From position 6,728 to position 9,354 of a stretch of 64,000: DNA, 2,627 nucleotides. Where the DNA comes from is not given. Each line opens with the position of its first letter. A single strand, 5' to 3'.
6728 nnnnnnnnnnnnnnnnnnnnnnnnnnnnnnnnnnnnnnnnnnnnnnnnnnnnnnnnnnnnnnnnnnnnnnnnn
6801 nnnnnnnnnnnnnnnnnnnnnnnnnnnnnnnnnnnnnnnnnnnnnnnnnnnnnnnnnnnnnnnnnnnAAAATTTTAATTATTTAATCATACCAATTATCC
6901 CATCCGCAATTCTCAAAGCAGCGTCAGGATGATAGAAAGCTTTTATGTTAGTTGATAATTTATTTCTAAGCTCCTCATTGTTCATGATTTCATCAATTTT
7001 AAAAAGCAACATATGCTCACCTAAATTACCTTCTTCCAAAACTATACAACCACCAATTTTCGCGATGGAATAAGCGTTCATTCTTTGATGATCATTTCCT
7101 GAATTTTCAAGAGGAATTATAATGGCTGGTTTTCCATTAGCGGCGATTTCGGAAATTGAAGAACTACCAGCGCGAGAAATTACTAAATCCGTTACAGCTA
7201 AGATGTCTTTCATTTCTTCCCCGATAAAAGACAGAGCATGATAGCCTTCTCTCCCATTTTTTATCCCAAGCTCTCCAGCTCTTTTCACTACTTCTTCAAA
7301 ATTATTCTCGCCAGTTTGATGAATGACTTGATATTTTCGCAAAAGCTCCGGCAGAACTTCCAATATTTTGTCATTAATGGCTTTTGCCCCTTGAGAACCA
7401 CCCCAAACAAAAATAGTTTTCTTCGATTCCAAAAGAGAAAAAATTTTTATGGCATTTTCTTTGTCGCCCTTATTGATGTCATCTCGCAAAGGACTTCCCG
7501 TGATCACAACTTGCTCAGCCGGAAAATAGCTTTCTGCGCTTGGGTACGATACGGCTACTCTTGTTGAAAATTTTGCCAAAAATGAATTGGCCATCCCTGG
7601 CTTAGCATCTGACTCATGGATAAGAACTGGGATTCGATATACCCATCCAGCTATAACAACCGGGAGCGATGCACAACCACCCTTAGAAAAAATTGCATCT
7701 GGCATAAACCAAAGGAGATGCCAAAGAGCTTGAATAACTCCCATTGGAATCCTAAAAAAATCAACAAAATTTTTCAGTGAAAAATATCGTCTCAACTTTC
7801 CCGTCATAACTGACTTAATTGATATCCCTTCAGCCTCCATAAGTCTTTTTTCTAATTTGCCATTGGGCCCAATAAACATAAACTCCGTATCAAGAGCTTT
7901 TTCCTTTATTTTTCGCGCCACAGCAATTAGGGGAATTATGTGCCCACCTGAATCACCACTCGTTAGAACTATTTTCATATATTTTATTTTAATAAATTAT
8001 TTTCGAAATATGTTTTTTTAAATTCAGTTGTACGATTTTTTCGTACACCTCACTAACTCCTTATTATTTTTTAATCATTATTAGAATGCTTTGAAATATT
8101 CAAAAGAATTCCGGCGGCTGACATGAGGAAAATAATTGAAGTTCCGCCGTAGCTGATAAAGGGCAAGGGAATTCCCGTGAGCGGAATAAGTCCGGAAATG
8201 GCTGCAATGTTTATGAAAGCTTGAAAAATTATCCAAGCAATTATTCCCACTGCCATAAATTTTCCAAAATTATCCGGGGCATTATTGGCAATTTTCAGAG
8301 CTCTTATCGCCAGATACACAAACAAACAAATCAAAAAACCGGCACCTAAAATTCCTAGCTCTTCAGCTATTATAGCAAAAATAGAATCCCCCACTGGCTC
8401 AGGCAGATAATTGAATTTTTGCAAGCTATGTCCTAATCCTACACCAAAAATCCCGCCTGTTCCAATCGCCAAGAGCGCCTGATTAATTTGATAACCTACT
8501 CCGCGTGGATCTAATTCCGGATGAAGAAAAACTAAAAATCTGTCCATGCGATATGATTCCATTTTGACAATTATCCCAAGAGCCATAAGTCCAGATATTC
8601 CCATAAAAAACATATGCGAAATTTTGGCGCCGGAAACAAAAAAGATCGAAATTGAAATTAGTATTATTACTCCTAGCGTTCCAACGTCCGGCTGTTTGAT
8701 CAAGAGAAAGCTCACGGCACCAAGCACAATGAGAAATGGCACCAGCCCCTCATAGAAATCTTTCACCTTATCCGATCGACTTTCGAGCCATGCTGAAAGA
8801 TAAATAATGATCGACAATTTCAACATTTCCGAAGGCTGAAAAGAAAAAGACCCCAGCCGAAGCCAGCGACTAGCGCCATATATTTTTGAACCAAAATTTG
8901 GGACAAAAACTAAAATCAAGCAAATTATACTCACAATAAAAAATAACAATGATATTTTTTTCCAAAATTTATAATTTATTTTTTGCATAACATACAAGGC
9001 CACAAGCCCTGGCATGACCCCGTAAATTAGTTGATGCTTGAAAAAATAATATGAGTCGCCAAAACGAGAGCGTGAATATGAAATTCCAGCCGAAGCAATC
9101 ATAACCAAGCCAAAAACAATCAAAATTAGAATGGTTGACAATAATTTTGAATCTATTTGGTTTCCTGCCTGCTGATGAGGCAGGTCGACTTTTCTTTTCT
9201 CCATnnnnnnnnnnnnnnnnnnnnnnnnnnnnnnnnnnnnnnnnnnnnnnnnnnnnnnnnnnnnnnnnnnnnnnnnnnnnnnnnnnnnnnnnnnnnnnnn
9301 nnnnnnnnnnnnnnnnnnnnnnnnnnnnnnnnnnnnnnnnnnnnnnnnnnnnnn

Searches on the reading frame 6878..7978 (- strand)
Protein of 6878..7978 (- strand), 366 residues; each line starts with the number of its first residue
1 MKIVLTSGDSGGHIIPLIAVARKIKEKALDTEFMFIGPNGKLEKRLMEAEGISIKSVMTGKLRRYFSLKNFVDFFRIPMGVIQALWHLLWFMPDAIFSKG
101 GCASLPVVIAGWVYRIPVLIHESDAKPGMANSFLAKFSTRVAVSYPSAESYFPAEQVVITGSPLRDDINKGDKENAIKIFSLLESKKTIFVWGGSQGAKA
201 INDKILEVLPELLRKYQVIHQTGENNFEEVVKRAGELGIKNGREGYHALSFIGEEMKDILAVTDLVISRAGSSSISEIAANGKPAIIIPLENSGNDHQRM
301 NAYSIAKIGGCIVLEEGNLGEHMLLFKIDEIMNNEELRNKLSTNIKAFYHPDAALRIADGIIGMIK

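Call 10: search_protein_families(library=pfam, proteins=[window:6878-7978:-], max_evalue=1)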
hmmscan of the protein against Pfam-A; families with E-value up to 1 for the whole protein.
window:6878-7978:- (366 aa): 5 families
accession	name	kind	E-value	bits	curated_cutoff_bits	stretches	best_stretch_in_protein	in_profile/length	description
PF04101.22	Glyco_tran_28_C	-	3.7e-37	128.4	22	1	188-353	1-162/166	Glycosyltransferase family 28 C-terminal domain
PF03033.26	Glyco_transf_28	-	8.4e-30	104.1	26.2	1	3-142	1-138/139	Glycosyltransferase family 28 N-terminal domain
PF00201.24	UDPGT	-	0.0039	16.5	19.5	1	266-338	344-412/499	UDP-glucoronosyl and UDP-glucosyl transferase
PF00534.26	Glycos_transf_1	-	0.014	15.3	26.4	0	203-346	31-170/172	Glycosyl transferases group 1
PF06722.18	EryCIII-like_C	-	0.049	14.1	31.7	1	256-340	41-121/145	Erythromycin biosynthesis protein CIII-like, C-terminal domain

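Call 81: find_related_loci(query=window:6878-7978:-, collection=metagenome_contigs, flank=5000)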
Query window:6878-7978:- (366 aa) in metagenome_contigs; peptide patterns used: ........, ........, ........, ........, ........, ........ (x = any residue, [..] = any of these).
118 stretches matched a pattern; 58 encode a relative of the query (tblastn E <= 1e-3); 58 distinct loci.
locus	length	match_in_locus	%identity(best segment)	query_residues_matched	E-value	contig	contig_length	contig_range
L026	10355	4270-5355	95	5-366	0e+0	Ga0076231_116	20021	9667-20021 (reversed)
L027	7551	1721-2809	93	4-366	0e+0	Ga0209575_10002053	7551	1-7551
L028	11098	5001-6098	84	1-366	0e+0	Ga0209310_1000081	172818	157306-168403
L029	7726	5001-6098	71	1-366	0e+0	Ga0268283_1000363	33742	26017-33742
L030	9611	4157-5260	72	1-365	1e-174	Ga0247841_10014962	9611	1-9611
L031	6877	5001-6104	72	1-365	8e-175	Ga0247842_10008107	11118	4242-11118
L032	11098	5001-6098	67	1-366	1e-169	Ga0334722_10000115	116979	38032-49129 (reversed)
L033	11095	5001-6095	67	1-365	5e-169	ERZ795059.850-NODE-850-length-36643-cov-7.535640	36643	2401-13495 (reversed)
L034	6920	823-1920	67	1-366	6e-168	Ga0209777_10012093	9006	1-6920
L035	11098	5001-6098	66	1-366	1e-167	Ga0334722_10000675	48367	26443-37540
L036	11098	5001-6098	64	1-366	1e-163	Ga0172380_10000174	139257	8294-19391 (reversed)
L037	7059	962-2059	64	1-366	8e-163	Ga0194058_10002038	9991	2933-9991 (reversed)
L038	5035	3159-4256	68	1-366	5e-165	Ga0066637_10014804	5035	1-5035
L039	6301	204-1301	64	1-366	6e-162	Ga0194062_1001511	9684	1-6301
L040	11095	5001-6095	64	1-365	2e-154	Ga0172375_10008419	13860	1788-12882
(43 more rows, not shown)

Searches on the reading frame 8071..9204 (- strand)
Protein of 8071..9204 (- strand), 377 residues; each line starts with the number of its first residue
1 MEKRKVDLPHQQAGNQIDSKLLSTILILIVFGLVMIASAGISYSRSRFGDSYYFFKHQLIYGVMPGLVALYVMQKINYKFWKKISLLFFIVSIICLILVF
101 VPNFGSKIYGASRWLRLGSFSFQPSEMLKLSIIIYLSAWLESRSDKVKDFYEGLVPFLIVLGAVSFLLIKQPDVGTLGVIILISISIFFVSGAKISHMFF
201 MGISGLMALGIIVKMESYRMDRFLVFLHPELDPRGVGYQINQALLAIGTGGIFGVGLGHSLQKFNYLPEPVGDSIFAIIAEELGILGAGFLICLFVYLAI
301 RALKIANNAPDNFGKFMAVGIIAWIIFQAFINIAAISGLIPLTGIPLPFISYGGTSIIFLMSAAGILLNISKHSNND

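Call 10: search_protein_families(library=pfam, proteins=[window:8071-9204:-], max_evalue=1)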
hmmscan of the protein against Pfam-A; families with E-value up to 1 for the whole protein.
window:8071-9204:- (377 aa): 1 family
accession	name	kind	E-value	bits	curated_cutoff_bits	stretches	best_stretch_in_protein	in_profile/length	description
PF01098.24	FTSW_RODA_SPOVE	-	6.4e-106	354.8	26.4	1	21-375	3-355/356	Cell cycle protein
